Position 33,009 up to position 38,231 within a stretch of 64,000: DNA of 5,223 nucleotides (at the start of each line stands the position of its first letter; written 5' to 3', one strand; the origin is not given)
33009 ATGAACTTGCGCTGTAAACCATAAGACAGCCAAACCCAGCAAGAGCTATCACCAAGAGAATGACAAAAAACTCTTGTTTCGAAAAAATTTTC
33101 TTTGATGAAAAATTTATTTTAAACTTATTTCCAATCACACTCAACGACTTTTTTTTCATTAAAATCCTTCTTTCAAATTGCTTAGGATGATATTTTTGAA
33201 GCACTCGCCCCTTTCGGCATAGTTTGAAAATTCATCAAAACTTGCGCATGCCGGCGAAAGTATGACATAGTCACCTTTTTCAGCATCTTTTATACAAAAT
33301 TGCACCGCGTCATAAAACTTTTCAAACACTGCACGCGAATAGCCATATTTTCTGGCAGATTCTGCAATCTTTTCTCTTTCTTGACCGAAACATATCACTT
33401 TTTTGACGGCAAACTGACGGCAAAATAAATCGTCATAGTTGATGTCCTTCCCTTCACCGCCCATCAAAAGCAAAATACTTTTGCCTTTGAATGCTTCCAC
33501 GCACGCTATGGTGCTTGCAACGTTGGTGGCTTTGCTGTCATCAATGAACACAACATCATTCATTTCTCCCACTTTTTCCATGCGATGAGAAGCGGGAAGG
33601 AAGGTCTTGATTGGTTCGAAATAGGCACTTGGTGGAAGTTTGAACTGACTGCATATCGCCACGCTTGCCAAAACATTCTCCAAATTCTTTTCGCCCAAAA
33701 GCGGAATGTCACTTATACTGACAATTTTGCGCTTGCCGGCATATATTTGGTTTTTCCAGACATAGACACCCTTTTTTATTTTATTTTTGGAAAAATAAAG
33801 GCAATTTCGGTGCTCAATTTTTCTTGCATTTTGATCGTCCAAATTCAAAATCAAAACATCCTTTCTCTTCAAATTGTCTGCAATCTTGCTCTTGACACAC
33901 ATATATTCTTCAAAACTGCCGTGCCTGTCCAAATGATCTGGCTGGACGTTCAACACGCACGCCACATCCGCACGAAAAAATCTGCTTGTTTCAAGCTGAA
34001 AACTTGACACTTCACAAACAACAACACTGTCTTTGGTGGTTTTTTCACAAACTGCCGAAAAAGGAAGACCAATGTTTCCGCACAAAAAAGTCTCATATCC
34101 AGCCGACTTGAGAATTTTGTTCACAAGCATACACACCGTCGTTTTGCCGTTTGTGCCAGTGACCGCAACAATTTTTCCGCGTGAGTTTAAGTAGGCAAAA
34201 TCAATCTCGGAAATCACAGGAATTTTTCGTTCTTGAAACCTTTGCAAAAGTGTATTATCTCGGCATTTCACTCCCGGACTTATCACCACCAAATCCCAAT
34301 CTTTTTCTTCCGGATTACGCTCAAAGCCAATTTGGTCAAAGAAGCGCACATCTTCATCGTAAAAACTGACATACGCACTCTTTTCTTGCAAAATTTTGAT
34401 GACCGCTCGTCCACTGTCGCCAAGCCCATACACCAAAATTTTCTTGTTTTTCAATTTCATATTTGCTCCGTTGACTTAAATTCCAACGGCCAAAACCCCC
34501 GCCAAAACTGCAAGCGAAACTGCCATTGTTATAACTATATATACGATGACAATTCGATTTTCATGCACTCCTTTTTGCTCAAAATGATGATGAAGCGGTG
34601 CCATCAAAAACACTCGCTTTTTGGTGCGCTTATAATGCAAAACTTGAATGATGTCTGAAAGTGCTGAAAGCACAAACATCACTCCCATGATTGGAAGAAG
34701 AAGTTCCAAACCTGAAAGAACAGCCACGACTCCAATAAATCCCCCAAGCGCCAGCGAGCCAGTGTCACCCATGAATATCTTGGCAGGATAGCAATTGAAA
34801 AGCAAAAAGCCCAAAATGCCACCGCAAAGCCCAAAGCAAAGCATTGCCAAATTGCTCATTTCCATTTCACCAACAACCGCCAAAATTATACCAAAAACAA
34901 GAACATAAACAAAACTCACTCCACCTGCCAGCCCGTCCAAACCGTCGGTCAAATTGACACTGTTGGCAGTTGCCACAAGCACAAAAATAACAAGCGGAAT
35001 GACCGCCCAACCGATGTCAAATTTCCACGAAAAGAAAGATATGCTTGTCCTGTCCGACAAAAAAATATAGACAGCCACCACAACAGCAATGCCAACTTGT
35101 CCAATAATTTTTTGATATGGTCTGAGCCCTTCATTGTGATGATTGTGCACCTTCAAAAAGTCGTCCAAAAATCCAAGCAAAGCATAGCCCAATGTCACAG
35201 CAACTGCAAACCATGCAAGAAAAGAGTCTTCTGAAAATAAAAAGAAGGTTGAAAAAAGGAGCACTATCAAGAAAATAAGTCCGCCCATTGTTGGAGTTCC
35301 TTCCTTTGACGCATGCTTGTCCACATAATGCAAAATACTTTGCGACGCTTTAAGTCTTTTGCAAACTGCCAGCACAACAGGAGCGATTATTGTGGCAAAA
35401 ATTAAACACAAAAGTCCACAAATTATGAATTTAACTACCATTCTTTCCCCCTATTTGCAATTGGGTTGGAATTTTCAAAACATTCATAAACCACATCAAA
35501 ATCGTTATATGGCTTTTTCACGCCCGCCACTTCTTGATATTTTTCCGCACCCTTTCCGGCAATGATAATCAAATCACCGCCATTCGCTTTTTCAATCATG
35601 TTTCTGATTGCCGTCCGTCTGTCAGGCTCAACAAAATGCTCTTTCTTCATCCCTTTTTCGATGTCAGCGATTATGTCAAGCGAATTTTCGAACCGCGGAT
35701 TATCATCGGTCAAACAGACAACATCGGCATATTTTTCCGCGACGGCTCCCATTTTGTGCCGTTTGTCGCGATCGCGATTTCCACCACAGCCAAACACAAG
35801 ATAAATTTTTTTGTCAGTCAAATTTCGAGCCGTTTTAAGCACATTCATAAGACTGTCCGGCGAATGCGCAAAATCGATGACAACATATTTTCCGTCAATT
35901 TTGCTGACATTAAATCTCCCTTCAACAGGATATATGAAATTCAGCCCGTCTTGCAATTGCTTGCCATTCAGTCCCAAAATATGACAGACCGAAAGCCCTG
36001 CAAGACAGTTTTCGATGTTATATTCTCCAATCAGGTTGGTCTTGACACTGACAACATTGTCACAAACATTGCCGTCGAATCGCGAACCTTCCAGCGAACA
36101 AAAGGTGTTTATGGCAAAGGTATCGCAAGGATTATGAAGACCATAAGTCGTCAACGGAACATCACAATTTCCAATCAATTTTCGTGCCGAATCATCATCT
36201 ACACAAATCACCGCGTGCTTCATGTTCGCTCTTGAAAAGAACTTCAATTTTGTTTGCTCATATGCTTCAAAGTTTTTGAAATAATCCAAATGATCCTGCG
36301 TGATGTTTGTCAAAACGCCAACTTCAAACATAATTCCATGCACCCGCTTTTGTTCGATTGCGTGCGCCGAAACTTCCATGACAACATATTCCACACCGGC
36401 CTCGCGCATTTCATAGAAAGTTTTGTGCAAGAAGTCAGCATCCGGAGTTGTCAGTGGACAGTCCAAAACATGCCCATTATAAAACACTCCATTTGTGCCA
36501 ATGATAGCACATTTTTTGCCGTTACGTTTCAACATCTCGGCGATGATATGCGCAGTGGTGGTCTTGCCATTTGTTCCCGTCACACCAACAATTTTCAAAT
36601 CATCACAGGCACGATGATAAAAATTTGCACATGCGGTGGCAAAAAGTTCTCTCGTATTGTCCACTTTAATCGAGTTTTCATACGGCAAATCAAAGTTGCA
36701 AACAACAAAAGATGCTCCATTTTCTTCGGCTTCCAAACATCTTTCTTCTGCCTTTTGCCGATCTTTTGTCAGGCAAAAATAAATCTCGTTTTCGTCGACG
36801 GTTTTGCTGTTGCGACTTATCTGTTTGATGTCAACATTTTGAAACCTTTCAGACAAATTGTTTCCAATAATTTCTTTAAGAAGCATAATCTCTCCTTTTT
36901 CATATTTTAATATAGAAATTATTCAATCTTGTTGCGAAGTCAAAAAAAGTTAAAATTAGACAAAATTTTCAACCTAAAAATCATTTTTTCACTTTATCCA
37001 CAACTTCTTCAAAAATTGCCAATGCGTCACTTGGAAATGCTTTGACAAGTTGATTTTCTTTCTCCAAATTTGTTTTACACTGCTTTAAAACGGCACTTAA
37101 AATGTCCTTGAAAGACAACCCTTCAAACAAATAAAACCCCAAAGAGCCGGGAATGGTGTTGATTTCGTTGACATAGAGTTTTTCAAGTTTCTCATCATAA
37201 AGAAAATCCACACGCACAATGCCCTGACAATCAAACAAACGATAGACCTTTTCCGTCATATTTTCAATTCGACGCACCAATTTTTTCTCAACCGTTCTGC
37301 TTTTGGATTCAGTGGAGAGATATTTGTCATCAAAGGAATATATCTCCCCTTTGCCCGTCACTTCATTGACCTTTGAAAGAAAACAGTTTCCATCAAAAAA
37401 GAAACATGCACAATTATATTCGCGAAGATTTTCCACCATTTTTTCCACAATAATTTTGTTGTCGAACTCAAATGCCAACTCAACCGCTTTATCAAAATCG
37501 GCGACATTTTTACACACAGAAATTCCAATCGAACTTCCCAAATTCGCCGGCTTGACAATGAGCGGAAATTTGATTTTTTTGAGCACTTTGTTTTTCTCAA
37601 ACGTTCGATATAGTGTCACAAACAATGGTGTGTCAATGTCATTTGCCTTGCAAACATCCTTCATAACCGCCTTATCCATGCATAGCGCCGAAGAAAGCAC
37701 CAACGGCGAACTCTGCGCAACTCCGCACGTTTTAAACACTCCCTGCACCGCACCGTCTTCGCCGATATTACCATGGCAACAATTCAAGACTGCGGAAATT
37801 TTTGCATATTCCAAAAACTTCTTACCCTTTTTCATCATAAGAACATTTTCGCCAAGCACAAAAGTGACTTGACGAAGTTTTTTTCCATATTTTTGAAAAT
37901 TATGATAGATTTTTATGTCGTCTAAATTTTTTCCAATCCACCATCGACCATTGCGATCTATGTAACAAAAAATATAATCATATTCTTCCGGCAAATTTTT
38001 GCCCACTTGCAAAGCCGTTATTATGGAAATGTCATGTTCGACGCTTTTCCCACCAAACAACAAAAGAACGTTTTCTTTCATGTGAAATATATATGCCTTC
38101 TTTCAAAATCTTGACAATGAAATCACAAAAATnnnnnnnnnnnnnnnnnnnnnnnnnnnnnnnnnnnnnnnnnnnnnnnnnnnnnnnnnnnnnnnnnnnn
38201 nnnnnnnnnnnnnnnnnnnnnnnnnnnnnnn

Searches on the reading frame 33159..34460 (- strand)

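Call 16: search_protein_families(library=pfam, proteins=[window:33159-34460:-], max_evalue=0.00001)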
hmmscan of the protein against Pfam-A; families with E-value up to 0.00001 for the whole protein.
window:33159-34460:- (433 aa): 2 families
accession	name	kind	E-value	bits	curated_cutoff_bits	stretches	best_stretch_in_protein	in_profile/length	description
PF08245.18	Mur_ligase_M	-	7.1e-32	111.4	24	1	100-269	1-199/200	Mur ligase middle domain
PF02875.26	Mur_ligase_C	-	4.1e-13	50.7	28.4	1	292-405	1-127/127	Mur ligase, glutamate ligase domain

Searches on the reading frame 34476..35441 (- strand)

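Call 16: search_protein_families(library=pfam, proteins=[window:34476-35441:-], max_evalue=0.00001)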
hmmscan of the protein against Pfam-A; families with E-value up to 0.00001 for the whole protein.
window:34476-35441:- (321 aa): 1 family
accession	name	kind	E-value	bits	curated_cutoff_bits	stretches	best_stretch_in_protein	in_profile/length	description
PF00953.26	Glycos_transf_4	-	1.1e-36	126.7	27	1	79-243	4-159/160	Glycosyl transferase family 4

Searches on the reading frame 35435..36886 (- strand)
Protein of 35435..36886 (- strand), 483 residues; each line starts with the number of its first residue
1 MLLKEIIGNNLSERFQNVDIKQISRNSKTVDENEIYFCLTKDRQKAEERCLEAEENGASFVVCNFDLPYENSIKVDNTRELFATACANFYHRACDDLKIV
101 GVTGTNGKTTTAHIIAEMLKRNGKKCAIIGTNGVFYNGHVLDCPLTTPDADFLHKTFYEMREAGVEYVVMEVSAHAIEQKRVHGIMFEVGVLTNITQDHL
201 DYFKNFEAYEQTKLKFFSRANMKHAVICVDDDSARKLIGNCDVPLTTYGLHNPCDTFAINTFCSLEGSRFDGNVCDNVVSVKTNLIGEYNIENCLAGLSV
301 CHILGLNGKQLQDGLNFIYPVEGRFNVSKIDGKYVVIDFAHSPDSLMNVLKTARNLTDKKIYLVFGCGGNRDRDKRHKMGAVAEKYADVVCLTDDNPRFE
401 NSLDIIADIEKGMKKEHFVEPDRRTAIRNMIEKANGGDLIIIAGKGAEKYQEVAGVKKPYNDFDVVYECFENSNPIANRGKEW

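Call 16: search_protein_families(library=pfam, proteins=[window:35435-36886:-], max_evalue=0.00001)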
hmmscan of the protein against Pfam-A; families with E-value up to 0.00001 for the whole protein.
window:35435-36886:- (483 aa): 2 families
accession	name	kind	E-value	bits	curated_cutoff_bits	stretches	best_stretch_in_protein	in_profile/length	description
PF08245.18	Mur_ligase_M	-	5.7e-48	164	24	1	102-300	1-199/200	Mur ligase middle domain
PF02875.26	Mur_ligase_C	-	1.1e-30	107.5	28.4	1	323-446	1-127/127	Mur ligase, glutamate ligase domain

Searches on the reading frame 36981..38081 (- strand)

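Call 16: search_protein_families(library=pfam, proteins=[window:36981-38081:-], max_evalue=0.00001)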
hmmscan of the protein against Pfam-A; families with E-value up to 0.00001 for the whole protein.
window:36981-38081:- (366 aa): 4 families
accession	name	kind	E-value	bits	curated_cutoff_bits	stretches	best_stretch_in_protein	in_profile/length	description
PF07478.18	Dala_Dala_lig_C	-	1.7e-39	135.9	24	1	163-319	28-184/204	D-ala D-ala ligase C-terminus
PF01820.27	Dala_Dala_lig_N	-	1.3e-22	81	34.6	1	4-121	1-116/121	D-ala D-ala ligase N-terminus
PF02222.28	ATP-grasp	-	2.9e-11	43.8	27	1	145-317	4-169/179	ATP-grasp domain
PF02786.22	CPSase_L_D2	-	2.9e-08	33.9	19.8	1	162-309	29-178/211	Carbamoyl-phosphate synthase L chain, ATP binding domain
